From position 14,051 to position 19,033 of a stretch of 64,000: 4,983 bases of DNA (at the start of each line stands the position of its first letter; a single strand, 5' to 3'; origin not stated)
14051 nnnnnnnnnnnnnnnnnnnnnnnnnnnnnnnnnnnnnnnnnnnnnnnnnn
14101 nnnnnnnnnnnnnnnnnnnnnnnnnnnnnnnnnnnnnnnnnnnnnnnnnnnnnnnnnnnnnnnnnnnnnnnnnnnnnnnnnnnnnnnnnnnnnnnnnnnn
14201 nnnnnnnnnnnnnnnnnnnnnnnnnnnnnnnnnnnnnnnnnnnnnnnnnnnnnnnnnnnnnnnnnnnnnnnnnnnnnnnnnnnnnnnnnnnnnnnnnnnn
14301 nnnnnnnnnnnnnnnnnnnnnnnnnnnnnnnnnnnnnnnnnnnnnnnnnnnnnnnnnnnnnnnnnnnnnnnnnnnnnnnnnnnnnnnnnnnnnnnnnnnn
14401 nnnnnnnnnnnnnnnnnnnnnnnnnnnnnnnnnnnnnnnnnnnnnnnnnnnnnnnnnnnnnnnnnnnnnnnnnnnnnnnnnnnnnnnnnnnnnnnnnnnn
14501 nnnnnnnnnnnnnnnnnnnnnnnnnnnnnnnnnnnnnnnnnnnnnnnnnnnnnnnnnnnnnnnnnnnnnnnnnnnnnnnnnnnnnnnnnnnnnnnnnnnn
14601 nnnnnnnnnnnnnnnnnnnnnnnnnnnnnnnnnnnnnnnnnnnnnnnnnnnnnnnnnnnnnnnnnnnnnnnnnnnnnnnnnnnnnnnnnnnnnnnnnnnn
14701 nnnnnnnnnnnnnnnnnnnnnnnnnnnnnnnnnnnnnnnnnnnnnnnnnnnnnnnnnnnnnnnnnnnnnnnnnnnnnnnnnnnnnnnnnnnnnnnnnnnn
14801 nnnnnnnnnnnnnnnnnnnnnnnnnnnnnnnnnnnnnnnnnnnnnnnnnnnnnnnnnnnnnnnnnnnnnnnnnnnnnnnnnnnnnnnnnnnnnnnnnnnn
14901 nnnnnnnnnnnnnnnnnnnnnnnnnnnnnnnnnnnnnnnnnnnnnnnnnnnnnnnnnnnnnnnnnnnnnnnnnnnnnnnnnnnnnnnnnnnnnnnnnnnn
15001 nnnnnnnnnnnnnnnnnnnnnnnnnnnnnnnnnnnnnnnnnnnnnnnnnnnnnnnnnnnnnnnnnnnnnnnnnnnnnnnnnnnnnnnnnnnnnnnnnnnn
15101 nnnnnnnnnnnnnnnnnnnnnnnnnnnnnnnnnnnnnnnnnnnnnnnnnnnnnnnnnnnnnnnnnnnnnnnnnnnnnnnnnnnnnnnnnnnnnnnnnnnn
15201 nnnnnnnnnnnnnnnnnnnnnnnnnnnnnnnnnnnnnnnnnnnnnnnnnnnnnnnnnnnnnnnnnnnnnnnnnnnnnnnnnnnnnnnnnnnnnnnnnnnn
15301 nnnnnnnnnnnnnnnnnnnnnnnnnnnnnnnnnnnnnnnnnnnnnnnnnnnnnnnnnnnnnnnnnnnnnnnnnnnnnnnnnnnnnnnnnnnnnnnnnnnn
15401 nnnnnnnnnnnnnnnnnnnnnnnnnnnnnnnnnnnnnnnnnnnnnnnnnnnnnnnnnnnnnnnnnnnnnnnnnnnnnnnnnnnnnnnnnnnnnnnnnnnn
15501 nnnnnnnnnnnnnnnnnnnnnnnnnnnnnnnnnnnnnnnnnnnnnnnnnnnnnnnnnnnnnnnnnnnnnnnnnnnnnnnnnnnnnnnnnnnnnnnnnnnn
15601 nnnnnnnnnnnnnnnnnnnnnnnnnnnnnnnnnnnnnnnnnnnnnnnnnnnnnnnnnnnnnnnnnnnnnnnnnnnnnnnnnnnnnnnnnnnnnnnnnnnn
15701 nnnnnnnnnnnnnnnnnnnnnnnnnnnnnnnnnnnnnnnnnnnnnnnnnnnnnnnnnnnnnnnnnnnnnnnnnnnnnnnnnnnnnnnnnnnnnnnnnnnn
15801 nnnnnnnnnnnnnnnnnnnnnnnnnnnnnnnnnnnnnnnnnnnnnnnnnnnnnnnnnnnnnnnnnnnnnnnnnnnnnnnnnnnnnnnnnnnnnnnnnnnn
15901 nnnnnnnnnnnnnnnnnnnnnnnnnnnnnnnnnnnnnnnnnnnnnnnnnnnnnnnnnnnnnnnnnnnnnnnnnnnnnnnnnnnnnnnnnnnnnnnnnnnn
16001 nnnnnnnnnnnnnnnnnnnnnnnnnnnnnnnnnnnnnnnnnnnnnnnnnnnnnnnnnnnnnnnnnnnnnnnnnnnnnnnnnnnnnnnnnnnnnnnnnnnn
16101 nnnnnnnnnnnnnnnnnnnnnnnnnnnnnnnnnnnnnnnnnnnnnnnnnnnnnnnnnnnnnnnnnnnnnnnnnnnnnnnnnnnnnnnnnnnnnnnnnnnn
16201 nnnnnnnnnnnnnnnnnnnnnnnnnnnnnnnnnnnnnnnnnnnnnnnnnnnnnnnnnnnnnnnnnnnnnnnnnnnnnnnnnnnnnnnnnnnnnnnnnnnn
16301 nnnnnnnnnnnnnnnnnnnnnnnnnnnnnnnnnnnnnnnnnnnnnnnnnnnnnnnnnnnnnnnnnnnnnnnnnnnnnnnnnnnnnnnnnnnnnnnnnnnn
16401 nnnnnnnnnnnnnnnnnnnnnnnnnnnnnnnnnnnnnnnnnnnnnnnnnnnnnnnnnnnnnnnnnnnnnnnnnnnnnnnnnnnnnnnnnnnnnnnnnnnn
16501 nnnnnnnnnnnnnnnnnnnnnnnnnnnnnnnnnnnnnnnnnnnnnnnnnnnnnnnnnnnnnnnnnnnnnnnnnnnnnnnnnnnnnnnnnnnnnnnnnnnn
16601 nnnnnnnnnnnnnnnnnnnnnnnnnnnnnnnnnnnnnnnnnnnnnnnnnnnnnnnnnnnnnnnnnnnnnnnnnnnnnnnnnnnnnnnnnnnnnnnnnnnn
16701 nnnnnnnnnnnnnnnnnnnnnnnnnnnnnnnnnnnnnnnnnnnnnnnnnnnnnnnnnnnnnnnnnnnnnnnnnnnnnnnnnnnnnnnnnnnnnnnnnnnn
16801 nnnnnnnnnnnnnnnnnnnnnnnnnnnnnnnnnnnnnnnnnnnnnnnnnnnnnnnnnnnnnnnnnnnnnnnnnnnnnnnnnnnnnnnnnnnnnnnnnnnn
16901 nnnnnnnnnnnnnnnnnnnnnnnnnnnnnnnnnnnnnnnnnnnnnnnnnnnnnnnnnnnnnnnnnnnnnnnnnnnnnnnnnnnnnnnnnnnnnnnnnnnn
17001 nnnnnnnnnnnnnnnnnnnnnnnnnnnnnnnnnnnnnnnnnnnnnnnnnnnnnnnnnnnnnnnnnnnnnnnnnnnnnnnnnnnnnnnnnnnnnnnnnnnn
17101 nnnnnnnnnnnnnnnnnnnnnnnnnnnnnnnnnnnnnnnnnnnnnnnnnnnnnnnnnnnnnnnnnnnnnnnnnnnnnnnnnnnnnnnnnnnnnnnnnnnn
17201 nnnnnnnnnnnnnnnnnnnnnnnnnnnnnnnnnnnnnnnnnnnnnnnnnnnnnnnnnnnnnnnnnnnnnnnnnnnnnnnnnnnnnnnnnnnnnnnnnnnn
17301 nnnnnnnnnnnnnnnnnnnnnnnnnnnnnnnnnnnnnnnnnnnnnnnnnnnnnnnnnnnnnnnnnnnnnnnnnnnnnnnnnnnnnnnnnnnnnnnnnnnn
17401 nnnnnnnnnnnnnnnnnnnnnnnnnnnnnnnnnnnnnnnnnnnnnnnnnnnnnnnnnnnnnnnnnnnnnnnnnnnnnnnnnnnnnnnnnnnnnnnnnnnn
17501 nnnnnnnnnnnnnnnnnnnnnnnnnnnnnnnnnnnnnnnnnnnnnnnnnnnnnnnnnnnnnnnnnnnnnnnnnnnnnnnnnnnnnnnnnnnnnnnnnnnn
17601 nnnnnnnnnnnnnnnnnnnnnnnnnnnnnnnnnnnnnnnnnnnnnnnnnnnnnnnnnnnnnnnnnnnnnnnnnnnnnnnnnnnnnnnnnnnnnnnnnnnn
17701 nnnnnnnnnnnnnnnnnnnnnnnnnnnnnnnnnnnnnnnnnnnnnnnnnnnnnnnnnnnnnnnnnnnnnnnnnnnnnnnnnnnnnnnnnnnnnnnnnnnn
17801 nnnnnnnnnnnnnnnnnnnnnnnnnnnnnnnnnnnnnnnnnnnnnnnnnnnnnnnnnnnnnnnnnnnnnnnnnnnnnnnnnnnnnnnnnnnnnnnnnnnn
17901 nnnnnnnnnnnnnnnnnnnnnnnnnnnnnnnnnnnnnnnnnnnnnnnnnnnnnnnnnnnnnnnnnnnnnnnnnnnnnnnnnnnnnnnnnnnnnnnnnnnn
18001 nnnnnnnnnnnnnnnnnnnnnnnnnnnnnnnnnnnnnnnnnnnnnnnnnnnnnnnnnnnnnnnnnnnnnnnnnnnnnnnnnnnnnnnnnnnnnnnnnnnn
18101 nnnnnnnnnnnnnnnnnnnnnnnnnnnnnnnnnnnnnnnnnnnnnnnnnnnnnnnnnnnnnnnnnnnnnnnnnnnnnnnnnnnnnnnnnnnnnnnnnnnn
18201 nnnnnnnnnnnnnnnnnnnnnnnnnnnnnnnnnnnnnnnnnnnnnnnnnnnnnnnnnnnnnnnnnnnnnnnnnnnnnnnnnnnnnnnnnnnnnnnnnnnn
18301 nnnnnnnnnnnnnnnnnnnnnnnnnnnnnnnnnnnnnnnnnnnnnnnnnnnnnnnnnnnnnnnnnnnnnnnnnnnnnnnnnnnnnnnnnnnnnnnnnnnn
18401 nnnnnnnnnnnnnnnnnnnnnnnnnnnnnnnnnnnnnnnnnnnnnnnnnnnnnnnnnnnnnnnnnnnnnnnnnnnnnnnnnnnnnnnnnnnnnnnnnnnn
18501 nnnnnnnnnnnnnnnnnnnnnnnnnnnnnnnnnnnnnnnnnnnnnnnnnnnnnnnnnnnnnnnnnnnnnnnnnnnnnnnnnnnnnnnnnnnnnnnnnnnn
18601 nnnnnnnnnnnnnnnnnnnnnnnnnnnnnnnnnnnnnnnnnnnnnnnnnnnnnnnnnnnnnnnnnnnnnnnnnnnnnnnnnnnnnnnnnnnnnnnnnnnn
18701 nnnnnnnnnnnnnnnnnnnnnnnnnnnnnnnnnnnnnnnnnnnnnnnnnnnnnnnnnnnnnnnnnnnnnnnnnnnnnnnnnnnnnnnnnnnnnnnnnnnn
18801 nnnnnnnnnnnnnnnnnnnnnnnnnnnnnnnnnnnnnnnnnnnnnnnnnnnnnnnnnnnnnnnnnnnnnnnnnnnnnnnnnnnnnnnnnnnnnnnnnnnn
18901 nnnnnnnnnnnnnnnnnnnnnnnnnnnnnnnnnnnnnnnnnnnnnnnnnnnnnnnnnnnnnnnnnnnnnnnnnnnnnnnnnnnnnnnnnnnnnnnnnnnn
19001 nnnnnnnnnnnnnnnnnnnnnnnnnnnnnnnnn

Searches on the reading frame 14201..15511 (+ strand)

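Call 103: search_protein_families(library=pfam, proteins=[window:14201-15511:+], max_evalue=0.0001)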
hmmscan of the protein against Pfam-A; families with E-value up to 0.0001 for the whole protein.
window:14201-15511:+ (437 aa): 9 families
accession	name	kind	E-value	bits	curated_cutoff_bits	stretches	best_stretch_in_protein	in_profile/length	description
PF00515.34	TPR_1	-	1.1e-12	47.6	27.8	1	318-343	8-33/34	Tetratricopeptide repeat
PF07719.23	TPR_2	-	3e-11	43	27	1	311-343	1-33/34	Tetratricopeptide repeat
PF14559.12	TPR_19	-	3.4e-11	43.8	25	0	264-319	12-67/68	Tetratricopeptide repeat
PF13428.12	TPR_14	-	9.9e-11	41.7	23.5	0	280-317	4-41/44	Tetratricopeptide repeat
PF13181.12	TPR_8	-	1.2e-08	34.8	25.7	0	311-343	1-33/34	Tetratricopeptide repeat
PF13431.12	TPR_17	-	1.4e-07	31.7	24.4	0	300-331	2-33/34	Tetratricopeptide repeat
PF12569.14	NatA_aux_su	-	6e-07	29.2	33.3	1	249-341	161-256/515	N-terminal acetyltransferase A, auxiliary subunit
PF13414.12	TPR_11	-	7.5e-07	29.2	26.8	1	324-358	7-41/42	TPR repeat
PF13432.12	TPR_16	-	9.4e-07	29.6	32.7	0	286-343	6-63/65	Tetratricopeptide repeat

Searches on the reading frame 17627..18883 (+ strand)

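Call 103: search_protein_families(library=pfam, proteins=[window:17627-18883:+], max_evalue=0.0001)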
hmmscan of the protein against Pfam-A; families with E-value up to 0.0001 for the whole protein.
window:17627-18883:+ (419 aa): 3 families
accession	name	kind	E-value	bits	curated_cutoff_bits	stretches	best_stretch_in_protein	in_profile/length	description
PF02464.23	CinA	-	1.5e-52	177.8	23.5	1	258-407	4-153/155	Competence-damaged protein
PF00994.29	MoCF_biosynth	-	2.8e-35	121.6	26.6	1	8-172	1-142/144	Probable molybdopterin binding domain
PF18146.6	CinA_KH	-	2.2e-08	34.5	27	1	181-250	1-67/73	Damage-inducible protein CinA KH domain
